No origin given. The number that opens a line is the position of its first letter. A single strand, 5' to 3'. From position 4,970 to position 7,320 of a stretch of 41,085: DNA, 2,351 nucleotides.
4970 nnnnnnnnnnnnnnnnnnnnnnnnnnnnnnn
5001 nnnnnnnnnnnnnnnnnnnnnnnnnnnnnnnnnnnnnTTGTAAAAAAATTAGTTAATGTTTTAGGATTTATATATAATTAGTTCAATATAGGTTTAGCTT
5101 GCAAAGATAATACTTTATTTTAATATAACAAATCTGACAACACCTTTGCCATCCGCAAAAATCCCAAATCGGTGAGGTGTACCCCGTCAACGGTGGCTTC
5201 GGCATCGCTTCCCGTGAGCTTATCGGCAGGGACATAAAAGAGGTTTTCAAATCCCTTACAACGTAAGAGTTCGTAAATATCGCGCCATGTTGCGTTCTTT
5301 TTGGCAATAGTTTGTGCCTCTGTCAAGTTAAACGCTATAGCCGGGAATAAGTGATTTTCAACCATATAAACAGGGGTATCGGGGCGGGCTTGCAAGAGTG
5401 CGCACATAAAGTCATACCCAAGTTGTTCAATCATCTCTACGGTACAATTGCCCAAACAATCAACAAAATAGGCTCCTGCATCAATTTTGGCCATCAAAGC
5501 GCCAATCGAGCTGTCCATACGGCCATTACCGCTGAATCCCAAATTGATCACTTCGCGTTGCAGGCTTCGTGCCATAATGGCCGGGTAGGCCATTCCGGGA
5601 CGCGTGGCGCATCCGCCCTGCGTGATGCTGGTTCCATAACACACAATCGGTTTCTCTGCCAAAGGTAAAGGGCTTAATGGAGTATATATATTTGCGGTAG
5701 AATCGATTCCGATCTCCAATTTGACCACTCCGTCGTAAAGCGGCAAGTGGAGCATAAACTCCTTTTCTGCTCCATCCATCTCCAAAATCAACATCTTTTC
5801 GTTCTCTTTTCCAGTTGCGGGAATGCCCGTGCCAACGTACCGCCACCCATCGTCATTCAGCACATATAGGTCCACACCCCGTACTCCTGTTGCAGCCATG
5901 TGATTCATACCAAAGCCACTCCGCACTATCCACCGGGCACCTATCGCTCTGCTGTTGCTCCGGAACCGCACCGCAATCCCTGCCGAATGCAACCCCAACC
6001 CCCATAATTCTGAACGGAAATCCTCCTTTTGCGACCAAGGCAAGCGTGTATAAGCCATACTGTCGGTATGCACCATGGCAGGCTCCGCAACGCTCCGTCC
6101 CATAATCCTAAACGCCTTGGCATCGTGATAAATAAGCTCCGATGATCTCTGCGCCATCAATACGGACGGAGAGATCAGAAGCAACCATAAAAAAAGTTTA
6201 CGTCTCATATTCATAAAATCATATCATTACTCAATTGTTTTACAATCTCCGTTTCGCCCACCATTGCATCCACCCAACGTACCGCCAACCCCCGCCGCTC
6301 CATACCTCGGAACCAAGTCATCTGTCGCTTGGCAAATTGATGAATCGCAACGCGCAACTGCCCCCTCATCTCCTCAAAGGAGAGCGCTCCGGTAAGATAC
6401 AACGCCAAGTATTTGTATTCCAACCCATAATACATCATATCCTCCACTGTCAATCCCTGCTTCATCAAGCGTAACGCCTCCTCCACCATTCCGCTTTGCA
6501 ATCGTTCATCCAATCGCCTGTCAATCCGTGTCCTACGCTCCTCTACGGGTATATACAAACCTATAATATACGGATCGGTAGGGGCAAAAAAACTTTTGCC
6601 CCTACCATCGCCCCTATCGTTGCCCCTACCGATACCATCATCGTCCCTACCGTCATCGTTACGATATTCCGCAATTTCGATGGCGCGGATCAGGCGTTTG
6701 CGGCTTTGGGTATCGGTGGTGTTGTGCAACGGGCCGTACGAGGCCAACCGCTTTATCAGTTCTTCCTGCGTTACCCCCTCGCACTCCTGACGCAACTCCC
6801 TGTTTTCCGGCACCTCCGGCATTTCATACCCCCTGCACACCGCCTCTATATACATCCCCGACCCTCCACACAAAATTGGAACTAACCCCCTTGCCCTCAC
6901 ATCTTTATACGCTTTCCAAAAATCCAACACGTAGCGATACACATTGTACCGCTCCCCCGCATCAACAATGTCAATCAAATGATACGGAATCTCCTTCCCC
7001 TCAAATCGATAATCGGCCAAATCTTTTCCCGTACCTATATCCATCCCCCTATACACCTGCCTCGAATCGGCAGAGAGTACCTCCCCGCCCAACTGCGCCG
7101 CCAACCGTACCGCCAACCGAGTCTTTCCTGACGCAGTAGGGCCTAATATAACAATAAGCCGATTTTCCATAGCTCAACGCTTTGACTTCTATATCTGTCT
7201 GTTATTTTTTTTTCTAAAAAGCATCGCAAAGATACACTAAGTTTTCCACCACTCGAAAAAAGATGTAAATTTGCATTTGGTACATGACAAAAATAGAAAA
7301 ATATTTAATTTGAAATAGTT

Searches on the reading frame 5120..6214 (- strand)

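Call 61: search_protein_families(library=pfam, proteins=[window:5120-6214:-], max_evalue=0.00001)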
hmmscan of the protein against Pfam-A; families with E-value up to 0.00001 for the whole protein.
window:5120-6214:- (364 aa): 3 families
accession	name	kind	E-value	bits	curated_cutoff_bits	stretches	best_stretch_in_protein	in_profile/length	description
PF14606.12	Lipase_GDSL_3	-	2.7e-52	178.1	27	1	187-361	1-175/178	GDSL-like Lipase/Acylhydrolase family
PF14607.12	GxDLY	-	1.6e-40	138.7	27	1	29-176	3-146/146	N-terminus of Esterase_SGNH_hydro-type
PF13472.12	Lipase_GDSL_2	-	6.1e-08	33.8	32.9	1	192-351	1-175/178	GDSL-like Lipase/Acylhydrolase family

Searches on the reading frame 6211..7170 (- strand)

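Call 61: search_protein_families(library=pfam, proteins=[window:6211-7170:-], max_evalue=0.00001)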
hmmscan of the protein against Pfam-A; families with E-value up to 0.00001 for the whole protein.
window:6211-7170:- (319 aa): 3 families
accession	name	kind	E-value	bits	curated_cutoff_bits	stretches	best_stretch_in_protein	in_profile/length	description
PF01715.23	IPPT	-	5.4e-57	193.7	23.6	1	38-289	1-242/243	IPP transferase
PF13671.12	AAA_33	-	5.5e-07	30.4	27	0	5-66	1-60/143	AAA domain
PF01745.22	IPT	-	4.4e-06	26.7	20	1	5-52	3-50/233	Isopentenyl transferase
